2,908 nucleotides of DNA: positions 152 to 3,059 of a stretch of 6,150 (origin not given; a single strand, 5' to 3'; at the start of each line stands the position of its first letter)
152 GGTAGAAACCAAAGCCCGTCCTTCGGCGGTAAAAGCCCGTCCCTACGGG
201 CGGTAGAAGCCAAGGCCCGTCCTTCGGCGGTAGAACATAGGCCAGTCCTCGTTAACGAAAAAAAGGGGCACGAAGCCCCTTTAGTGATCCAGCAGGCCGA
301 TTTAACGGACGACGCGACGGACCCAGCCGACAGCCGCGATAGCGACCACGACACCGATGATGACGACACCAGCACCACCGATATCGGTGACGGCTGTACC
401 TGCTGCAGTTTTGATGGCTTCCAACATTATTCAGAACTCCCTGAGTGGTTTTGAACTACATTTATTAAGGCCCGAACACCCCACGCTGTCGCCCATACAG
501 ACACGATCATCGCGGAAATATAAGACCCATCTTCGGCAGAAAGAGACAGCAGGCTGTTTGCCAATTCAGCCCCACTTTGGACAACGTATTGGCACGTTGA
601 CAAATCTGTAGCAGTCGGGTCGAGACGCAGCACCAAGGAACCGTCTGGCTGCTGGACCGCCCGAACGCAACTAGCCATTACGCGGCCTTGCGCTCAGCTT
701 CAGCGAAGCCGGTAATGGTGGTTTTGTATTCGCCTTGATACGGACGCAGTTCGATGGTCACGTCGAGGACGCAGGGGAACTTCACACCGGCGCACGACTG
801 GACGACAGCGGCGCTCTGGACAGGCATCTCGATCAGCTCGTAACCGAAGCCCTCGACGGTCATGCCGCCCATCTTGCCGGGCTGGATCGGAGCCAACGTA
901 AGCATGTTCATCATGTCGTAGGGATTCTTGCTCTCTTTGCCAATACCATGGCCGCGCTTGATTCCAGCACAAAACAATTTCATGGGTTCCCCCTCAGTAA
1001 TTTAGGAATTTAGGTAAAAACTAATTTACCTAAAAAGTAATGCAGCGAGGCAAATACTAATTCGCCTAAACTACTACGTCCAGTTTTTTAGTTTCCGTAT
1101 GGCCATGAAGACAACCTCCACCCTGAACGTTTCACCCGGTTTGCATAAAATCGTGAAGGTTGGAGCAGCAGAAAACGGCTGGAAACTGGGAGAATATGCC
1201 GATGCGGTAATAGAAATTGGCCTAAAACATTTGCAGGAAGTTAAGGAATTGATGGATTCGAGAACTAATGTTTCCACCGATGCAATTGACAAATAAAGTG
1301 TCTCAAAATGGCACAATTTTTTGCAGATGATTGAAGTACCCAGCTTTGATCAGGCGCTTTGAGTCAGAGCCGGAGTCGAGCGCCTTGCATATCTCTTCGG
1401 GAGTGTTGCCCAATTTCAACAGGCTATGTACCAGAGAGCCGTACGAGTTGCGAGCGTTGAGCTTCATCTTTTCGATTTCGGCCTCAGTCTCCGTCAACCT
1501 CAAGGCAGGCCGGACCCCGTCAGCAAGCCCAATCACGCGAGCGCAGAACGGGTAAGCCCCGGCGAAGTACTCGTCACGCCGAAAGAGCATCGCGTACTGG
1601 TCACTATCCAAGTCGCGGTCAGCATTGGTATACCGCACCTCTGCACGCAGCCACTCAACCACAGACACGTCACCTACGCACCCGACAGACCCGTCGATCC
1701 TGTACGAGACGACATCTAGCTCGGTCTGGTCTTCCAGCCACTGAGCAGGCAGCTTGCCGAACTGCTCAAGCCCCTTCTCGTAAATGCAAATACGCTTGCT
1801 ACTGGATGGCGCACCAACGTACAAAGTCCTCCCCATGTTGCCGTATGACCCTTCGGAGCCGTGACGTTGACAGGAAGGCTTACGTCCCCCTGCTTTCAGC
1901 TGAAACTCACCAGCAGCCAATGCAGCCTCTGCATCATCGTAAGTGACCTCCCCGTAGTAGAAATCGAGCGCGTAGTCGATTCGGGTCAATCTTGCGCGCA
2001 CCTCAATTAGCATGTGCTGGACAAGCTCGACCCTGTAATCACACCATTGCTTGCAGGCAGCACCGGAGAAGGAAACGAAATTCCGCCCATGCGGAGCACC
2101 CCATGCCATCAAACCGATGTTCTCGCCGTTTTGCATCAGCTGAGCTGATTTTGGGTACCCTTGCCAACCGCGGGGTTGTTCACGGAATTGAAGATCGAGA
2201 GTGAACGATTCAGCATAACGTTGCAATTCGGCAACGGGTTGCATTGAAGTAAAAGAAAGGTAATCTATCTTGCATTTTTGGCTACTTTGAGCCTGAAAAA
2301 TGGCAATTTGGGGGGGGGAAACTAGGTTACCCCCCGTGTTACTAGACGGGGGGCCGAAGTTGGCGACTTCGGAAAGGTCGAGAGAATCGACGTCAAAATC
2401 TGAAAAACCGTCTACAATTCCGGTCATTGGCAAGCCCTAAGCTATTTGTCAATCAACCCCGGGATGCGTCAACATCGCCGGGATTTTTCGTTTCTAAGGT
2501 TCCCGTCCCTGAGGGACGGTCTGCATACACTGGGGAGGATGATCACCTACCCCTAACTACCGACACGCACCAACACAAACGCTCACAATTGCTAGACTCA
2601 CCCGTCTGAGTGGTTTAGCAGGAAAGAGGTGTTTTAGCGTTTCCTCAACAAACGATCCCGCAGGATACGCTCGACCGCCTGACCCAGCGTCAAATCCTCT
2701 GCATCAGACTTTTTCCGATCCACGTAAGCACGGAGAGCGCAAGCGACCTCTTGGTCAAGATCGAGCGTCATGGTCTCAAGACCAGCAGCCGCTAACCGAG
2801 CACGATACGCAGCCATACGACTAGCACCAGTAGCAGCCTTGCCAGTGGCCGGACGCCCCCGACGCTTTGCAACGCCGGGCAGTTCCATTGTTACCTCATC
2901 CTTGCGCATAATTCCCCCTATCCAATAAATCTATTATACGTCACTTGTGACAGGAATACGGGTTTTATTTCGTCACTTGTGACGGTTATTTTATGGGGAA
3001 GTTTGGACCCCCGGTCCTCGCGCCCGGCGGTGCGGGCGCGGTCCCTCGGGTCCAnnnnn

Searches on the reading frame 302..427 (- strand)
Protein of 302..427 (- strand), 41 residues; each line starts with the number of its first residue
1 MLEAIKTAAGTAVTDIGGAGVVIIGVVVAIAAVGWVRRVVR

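Call 7: search_protein_families(library=pfam, proteins=[window:302-427:-], max_evalue=0.01)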
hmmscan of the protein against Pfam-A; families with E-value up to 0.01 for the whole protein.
window:302-427:- (41 aa): 1 family
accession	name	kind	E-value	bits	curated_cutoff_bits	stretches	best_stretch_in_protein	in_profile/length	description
PF05356.16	Phage_Coat_B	-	1.5e-05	25.3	23.5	1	3-40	19-56/56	Inovirus Coat protein B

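Call 8: search_protein_families(library=phrogs, proteins=[window:302-427:-], max_evalue=0.01)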
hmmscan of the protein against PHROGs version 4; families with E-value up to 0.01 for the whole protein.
window:302-427:- (41 aa): 1 family
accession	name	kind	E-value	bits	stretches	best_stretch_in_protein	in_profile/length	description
phrog_7106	-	head and packaging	3e-05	25.3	1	5-40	37-72/72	major head protein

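Call 37: find_encoding_contigs(protein=window:302-427:-, flank=3000, max_places=10)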
Protein window:302-427:- (41 aa): 7 contigs read that carry it; 5 places shown.
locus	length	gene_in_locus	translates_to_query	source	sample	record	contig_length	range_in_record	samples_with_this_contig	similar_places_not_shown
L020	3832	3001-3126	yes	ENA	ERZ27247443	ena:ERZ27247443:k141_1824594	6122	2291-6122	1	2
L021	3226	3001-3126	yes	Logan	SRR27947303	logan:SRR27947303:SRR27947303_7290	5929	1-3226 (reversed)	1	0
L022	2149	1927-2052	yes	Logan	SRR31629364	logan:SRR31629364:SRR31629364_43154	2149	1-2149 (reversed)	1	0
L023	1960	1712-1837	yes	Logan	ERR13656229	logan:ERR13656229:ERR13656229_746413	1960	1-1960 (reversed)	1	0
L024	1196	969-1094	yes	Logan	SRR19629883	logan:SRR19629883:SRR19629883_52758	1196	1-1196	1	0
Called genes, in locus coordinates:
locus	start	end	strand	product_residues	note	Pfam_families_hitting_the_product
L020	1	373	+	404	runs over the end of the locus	PF05707:Zot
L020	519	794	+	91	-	-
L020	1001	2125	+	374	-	PF02486:Rep_trans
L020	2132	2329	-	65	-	-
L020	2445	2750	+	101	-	PF07459:CTX_RstB (weak)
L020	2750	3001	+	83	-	-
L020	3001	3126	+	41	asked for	PF05356:Phage_Coat_B (weak)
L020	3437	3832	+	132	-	?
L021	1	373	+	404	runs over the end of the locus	PF05707:Zot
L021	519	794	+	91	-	-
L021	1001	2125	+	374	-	PF02486:Rep_trans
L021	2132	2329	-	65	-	-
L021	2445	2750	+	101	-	PF07459:CTX_RstB (weak)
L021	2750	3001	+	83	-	-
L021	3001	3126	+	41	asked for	PF05356:Phage_Coat_B (weak)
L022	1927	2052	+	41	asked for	PF05356:Phage_Coat_B (weak)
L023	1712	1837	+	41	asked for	PF05356:Phage_Coat_B (weak)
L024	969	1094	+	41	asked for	PF05356:Phage_Coat_B (weak)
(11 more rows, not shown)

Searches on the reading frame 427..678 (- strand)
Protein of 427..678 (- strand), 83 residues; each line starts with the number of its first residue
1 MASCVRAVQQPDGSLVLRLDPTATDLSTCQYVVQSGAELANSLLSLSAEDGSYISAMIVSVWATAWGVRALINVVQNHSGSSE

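Call 7: search_protein_families(library=pfam, proteins=[window:427-678:-], max_evalue=0.01)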
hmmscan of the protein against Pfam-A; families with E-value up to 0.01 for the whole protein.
window:427-678:- (83 aa): 0 families

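Call 8: search_protein_families(library=phrogs, proteins=[window:427-678:-], max_evalue=0.01)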
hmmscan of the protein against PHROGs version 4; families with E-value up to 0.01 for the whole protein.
window:427-678:- (83 aa): 2 families
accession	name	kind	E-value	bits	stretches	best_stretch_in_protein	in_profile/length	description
phrog_4644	-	tail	2.2e-16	60.7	1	8-78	4-69/71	tail protein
phrog_9110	-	unknown function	1.1e-05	26.7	1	28-77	15-61/61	-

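Call 38: find_encoding_contigs(protein=window:427-678:-, flank=3000, max_places=10)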
Protein window:427-678:- (83 aa): 5 contigs read that carry it; 3 places shown.
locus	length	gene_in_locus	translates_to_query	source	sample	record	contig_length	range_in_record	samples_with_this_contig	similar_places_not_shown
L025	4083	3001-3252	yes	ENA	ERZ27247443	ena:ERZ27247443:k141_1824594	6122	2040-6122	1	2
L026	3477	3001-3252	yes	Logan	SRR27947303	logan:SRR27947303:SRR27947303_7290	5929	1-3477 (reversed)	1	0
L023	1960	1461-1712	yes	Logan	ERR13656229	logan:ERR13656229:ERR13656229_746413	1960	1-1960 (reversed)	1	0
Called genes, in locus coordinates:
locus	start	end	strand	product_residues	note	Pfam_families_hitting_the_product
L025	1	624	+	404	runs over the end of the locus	PF05707:Zot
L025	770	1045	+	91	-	-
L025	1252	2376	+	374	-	PF02486:Rep_trans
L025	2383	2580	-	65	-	-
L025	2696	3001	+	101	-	PF07459:CTX_RstB (weak)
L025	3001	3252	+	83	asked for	-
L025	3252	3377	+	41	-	PF05356:Phage_Coat_B (weak)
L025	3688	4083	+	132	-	?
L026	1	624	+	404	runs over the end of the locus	PF05707:Zot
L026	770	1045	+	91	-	-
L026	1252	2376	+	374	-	PF02486:Rep_trans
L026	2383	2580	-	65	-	-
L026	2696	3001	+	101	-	PF07459:CTX_RstB (weak)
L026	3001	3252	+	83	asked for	-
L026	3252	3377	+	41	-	PF05356:Phage_Coat_B (weak)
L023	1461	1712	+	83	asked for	-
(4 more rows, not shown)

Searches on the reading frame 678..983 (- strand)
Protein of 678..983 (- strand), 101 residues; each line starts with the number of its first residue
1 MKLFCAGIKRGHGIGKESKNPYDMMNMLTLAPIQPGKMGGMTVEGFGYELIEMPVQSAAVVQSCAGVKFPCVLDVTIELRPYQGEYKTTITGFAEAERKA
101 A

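Call 7: search_protein_families(library=pfam, proteins=[window:678-983:-], max_evalue=0.01)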
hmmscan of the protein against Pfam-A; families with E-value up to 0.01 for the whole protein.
window:678-983:- (101 aa): 1 family
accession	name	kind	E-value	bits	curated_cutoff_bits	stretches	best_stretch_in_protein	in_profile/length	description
PF07459.16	CTX_RstB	-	2.5e-07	31.4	26.2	1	5-81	4-83/92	CTX phage RstB protein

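Call 8: search_protein_families(library=phrogs, proteins=[window:678-983:-], max_evalue=0.01)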
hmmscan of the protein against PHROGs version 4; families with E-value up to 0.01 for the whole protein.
window:678-983:- (101 aa): 1 family
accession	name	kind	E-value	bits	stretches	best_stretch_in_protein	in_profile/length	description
phrog_929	-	moron, auxiliary metabolic gene and host takeover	1.9e-12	48.2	1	1-98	1-98/103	RstB sensor of two protein system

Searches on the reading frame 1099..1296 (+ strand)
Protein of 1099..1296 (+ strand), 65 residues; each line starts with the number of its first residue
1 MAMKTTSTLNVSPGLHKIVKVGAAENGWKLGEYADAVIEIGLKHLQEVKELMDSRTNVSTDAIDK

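Call 7: search_protein_families(library=pfam, proteins=[window:1099-1296:+], max_evalue=0.01)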
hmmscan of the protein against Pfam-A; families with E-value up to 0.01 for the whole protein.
window:1099-1296:+ (65 aa): 1 family
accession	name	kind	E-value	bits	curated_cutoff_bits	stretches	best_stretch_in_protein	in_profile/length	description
PF07764.18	Omega_Repress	-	0.008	16.9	33.3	0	5-36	21-52/59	Omega Transcriptional Repressor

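Call 8: search_protein_families(library=phrogs, proteins=[window:1099-1296:+], max_evalue=0.01)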
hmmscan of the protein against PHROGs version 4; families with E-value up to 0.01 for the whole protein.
window:1099-1296:+ (65 aa): 0 families

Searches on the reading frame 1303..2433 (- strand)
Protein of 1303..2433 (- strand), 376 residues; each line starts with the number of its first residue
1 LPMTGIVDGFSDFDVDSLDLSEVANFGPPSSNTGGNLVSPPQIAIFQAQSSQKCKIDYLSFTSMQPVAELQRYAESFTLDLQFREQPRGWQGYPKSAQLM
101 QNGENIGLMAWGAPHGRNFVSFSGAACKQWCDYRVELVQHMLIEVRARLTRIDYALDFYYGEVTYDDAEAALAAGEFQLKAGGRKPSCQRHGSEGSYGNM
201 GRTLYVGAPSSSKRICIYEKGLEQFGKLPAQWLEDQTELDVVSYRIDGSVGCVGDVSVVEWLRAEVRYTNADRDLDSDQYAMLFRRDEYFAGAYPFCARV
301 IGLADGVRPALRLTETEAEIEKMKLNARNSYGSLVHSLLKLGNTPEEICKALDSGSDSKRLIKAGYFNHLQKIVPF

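Call 7: search_protein_families(library=pfam, proteins=[window:1303-2433:-], max_evalue=0.01)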
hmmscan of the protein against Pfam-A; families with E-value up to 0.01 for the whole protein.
window:1303-2433:- (376 aa): 1 family
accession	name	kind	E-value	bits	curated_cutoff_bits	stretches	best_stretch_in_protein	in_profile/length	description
PF02486.25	Rep_trans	-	6.7e-16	58.9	29.6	1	148-300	2-122/201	Replication initiation factor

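Call 8: search_protein_families(library=phrogs, proteins=[window:1303-2433:-], max_evalue=0.01)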
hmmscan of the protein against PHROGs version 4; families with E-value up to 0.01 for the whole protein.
window:1303-2433:- (376 aa): 2 families
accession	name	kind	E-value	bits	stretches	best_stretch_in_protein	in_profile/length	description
phrog_453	-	DNA, RNA and nucleotide metabolism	7.2e-53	181.5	2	25-225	85-309/447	replication initiation protein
phrog_16222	-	unknown function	0.0049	17.5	0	152-240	1-91/193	-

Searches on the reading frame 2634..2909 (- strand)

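Call 7: search_protein_families(library=pfam, proteins=[window:2634-2909:-], max_evalue=0.01)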
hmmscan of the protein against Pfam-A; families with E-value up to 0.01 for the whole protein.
window:2634-2909:- (91 aa): 0 families

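Call 8: search_protein_families(library=phrogs, proteins=[window:2634-2909:-], max_evalue=0.01)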
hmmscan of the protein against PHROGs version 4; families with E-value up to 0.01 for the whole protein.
window:2634-2909:- (91 aa): 4 families
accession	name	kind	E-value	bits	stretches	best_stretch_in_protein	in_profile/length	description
phrog_6334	-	unknown function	1.6e-07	32.8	1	3-87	5-71/93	-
phrog_9651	-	unknown function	4.1e-07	31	1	4-41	6-45/237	-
phrog_10506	-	unknown function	6.2e-06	27.3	1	4-45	6-49/205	-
phrog_23279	-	unknown function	3.2e-05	24.8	1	3-39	5-43/164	-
